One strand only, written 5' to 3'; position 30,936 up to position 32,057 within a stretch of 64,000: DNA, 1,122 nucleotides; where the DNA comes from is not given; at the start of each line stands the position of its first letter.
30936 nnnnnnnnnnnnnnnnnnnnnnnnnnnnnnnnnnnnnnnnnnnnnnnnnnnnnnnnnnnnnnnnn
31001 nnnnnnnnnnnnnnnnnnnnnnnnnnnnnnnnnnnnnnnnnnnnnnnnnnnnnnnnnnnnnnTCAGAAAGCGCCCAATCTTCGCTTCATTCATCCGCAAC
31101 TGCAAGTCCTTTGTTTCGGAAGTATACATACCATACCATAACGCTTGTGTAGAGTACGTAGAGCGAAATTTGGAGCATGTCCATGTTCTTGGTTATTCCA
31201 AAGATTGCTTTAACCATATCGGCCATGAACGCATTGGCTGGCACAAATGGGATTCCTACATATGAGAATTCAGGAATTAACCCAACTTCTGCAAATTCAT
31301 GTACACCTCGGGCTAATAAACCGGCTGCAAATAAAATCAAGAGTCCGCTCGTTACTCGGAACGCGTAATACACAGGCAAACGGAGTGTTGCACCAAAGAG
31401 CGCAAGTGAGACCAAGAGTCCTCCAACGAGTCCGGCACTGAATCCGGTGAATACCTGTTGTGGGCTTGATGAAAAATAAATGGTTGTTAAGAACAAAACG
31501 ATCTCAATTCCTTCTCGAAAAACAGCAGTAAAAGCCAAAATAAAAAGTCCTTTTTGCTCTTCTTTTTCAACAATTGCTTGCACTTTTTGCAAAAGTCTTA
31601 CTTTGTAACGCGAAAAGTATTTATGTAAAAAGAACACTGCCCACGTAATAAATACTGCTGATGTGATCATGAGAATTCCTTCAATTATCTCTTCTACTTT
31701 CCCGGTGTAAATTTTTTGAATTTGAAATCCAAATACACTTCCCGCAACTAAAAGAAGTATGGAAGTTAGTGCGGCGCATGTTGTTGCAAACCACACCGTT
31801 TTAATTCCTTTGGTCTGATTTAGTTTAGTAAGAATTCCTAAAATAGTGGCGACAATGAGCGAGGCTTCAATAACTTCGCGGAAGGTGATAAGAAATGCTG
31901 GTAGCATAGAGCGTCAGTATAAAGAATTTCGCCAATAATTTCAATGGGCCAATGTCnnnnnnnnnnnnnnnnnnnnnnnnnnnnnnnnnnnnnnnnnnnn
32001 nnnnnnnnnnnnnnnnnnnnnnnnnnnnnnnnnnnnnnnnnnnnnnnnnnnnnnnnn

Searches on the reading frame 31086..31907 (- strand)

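Call 62: search_protein_families(library=pfam, proteins=[window:31086-31907:-], max_evalue=0.01)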
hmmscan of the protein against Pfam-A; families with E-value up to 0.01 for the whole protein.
window:31086-31907:- (273 aa): 1 family
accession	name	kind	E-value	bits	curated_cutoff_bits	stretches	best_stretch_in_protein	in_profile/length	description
PF03239.20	FTR1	-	1.5e-31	110.2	25.3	1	1-211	1-215/284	Iron permease FTR1 family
